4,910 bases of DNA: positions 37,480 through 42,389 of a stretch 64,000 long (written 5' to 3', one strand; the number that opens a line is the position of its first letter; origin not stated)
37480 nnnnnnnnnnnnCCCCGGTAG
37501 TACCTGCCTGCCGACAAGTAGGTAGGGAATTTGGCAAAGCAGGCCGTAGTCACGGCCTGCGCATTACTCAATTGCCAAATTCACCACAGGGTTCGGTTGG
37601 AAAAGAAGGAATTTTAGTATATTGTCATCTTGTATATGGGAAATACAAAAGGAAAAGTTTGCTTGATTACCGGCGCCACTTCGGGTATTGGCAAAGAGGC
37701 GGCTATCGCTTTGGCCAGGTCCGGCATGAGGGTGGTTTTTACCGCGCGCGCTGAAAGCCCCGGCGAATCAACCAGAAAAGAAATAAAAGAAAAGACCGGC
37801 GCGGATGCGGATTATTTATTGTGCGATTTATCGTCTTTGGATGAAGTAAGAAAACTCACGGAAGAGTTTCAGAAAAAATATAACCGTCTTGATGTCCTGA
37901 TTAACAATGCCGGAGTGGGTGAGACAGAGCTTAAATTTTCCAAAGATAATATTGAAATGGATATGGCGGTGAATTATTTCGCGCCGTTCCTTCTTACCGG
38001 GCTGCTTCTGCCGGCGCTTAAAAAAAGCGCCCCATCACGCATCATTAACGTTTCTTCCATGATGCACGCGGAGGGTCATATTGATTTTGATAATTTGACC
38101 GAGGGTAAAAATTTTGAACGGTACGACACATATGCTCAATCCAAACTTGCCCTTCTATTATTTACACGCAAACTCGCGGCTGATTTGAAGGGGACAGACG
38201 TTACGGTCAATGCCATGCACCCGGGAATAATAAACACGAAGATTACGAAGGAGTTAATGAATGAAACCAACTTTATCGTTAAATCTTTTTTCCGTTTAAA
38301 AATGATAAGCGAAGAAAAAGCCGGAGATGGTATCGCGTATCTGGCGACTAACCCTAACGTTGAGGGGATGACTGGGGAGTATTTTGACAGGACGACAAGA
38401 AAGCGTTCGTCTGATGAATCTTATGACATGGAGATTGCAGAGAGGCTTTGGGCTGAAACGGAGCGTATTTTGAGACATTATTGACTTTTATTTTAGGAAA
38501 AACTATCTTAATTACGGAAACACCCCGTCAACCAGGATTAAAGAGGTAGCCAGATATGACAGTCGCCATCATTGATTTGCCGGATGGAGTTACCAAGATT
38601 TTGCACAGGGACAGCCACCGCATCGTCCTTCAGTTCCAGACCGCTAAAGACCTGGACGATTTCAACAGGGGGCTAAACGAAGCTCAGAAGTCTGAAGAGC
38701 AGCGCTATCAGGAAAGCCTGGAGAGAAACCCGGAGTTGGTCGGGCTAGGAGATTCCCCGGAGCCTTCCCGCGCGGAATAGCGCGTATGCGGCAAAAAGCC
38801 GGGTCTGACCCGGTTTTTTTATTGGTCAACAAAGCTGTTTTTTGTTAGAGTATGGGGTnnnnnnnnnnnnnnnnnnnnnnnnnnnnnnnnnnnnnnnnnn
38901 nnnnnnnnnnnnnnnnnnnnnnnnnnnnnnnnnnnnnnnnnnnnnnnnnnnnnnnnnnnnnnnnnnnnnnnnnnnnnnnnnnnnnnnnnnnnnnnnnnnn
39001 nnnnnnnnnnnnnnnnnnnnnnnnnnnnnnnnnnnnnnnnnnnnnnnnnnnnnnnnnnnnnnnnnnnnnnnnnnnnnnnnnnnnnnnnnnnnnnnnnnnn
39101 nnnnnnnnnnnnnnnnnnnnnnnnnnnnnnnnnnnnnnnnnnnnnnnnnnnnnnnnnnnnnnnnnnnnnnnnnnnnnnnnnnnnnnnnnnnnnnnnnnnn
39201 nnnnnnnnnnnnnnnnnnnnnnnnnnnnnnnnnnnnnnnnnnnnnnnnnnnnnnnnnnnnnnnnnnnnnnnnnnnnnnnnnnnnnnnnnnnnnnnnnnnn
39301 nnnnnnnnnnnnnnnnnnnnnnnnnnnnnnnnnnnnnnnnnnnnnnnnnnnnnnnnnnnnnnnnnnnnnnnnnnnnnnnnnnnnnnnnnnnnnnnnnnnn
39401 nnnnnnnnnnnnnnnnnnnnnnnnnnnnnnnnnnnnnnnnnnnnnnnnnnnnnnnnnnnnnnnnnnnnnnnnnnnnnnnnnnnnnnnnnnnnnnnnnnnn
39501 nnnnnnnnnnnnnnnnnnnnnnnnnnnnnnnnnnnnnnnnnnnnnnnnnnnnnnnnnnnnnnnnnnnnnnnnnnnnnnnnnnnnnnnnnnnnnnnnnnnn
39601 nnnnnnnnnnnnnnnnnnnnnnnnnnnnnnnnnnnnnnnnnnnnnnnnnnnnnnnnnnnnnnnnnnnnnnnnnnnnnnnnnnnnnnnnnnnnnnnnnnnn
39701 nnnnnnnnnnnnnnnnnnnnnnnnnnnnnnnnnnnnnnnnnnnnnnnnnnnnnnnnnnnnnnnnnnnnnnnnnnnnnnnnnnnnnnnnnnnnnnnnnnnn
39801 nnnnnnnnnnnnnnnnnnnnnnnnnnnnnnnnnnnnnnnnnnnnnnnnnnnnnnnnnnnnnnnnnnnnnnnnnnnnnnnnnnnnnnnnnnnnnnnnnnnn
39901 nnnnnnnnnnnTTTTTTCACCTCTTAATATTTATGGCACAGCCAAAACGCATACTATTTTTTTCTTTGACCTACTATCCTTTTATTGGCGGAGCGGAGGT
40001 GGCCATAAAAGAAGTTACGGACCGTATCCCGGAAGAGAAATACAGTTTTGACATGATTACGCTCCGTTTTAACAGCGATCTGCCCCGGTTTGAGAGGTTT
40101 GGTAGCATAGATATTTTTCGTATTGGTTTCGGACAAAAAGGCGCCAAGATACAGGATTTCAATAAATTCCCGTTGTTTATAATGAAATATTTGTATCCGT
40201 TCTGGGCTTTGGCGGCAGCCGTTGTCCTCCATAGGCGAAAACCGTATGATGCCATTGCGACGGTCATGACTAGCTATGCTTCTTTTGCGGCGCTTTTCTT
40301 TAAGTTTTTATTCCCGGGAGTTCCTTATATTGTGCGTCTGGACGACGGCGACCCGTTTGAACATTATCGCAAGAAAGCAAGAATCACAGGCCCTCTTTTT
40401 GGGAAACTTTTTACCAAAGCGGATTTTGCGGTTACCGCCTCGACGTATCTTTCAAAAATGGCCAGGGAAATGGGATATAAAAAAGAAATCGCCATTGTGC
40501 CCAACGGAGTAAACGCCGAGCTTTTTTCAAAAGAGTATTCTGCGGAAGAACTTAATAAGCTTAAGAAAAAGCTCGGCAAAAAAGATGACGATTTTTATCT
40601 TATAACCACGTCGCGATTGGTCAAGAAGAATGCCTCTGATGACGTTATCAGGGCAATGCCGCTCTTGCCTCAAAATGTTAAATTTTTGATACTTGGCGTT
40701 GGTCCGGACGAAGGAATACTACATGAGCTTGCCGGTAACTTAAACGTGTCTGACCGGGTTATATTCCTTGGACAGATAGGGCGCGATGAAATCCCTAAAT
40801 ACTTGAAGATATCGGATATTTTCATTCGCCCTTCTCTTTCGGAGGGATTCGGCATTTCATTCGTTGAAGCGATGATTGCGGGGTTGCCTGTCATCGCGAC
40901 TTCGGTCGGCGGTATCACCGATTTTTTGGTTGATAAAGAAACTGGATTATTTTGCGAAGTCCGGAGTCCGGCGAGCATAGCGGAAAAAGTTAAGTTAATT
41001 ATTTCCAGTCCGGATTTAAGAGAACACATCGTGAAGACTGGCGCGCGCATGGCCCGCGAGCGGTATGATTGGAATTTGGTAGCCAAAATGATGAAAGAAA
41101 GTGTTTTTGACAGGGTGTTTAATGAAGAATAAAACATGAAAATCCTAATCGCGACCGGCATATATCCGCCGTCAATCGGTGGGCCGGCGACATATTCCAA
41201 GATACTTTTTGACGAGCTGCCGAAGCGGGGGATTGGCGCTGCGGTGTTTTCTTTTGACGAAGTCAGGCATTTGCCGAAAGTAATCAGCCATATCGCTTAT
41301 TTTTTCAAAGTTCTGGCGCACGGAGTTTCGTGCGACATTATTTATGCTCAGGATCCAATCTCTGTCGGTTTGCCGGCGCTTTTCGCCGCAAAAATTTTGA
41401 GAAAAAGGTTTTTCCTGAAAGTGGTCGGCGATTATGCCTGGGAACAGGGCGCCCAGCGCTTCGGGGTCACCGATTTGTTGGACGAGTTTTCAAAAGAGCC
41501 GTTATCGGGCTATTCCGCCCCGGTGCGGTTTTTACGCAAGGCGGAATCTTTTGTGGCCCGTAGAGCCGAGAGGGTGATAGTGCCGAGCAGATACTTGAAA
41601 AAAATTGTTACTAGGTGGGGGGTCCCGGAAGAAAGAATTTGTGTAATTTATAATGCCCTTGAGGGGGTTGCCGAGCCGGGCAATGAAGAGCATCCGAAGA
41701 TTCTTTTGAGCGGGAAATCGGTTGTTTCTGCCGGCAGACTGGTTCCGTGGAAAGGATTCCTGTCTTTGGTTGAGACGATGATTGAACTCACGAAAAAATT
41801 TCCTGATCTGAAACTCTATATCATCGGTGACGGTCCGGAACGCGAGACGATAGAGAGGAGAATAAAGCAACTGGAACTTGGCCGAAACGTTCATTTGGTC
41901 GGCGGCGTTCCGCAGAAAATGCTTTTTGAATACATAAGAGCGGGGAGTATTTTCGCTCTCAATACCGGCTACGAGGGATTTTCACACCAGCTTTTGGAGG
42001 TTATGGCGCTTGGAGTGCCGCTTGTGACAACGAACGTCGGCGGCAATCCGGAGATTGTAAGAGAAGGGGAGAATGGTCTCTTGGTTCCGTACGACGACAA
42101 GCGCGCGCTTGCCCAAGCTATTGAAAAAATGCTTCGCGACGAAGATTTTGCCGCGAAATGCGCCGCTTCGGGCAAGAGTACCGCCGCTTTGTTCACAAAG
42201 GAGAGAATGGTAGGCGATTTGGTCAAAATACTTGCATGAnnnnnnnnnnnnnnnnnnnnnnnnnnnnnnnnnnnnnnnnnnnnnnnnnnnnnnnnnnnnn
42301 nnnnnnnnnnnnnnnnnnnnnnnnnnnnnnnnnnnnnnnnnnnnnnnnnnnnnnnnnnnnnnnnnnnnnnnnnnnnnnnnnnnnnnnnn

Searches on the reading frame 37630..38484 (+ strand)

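Call 15: search_protein_families(library=pfam, proteins=[window:37630-38484:+], max_evalue=0.001)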
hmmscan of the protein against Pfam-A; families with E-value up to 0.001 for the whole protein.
window:37630-38484:+ (284 aa): 4 families
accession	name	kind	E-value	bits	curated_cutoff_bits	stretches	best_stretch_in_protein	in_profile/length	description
PF00106.31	adh_short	-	1.6e-45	155.4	26.6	1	9-211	1-192/195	short chain dehydrogenase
PF13561.12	adh_short_C2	-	5.1e-34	118.3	27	1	15-250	1-227/236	Enoyl-(Acyl carrier protein) reductase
PF08659.16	KR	-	6e-11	43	22.6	1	11-111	3-106/180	KR domain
PF01370.27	Epimerase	-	6.9e-08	32.6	20.9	1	12-191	2-164/240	NAD dependent epimerase/dehydratase family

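Call 57: search_protein_families(library=ncbifam, proteins=[window:37630-38484:+], max_evalue=0.00001)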
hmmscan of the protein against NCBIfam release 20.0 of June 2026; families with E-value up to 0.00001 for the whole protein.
window:37630-38484:+ (284 aa): 219 families (the best 25 are shown)
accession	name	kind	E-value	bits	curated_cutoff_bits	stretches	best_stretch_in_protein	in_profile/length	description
NF004846.0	PRK06197.1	subfamily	1.5e-57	195.2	268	1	5-279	13-298/306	oxidoreductase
NF004845.0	PRK06196.1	subfamily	8.1e-47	160.1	414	1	7-275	28-307/320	oxidoreductase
NF005559.1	PRK07231.1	subfamily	5.8e-36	124.2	215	1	6-239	2-229/249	glucose 1-dehydrogenase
NF005672.0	PRK07454.1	equivalog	2.2e-35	122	234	1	7-243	5-225/241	SDR family oxidoreductase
NF004513.0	PRK05854.1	subfamily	3.1e-35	121.7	282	1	6-206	13-216/314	SDR family oxidoreductase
NF006070.0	PRK08213.1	subfamily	8.3e-34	117.3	279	1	6-251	10-249/259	gluconate 5-dehydrogenase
NF009466.0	PRK12826.1-2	subfamily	1.3e-33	116.6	222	1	9-240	4-227/248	3-oxoacyl-ACP reductase FabG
NF004825.0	PRK06181.1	equivalog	5.8e-33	114.3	215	1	5-211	3-198/268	SDR family oxidoreductase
TIGR01830.1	3oxo_ACP_reduc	equivalog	1.6e-32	113.1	297.75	1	11-249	1-229/239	3-oxoacyl-[acyl-carrier-protein] reductase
NF009093.0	PRK12429.1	subfamily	2e-31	109.2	258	1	6-212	3-198/259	3-hydroxybutyrate dehydrogenase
NF009468.0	PRK12826.1-4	equivalog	3.3e-31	108.9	318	1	5-225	4-214/256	SDR family oxidoreductase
NF004818.0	PRK06172.1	equivalog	4.5e-31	108.1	336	1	6-212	5-201/253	SDR family oxidoreductase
NF005539.0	PRK07201.1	equivalog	1.3e-30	106.8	549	1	4-208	366-561/657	SDR family oxidoreductase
NF004198.0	PRK05653.1-3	equivalog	7.5e-30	104.2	296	1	5-241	4-230/248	3-oxoacyl-ACP reductase FabG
NF006693.0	PRK09242.1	equivalog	3e-29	101.9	328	1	6-218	8-211/258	SDR family oxidoreductase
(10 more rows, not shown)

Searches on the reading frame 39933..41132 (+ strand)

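Call 15: search_protein_families(library=pfam, proteins=[window:39933-41132:+], max_evalue=0.001)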
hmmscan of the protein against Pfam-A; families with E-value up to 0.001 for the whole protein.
window:39933-41132:+ (399 aa): 6 families
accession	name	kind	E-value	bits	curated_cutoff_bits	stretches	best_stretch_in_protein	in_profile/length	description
PF00534.26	Glycos_transf_1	-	5.9e-41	140.3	26.4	1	209-371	4-170/172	Glycosyl transferases group 1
PF13692.12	Glyco_trans_1_4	-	5.6e-30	104.9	27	1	222-357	3-140/142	Glycosyl transferases group 1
PF13439.12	Glyco_transf_4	-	3.1e-09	37.5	28.5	1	18-196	1-169/170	Glycosyltransferase Family 4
PF20706.3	GT4-conflict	-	4.3e-08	33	26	1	284-335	272-323/385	Family 4 Glycosyltransferase in conflict systems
PF13524.12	Glyco_trans_1_2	-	2.6e-07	31.1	25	1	249-384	15-139/144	Glycosyl transferase-like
PF13579.12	Glyco_trans_4_4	-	5.8e-07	30.4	29.7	1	19-192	1-158/158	Glycosyl transferase 4-like domain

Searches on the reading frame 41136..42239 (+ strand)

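Call 15: search_protein_families(library=pfam, proteins=[window:41136-42239:+], max_evalue=0.001)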
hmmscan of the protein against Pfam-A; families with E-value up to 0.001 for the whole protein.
window:41136-42239:+ (367 aa): 5 families
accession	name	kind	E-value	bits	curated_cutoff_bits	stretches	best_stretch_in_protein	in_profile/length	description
PF00534.26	Glycos_transf_1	-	4.7e-39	134.1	26.4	1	194-347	16-170/172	Glycosyl transferases group 1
PF13692.12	Glyco_trans_1_4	-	2.1e-34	119.3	27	1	194-335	2-142/142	Glycosyl transferases group 1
PF13579.12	Glyco_trans_4_4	-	5.8e-12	46.7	29.7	1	33-173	38-157/158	Glycosyl transferase 4-like domain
PF13439.12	Glyco_transf_4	-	4e-11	43.7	28.5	1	44-174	52-165/170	Glycosyltransferase Family 4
PF13524.12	Glyco_trans_1_2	-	1.9e-08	34.8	25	1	216-348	6-127/144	Glycosyl transferase-like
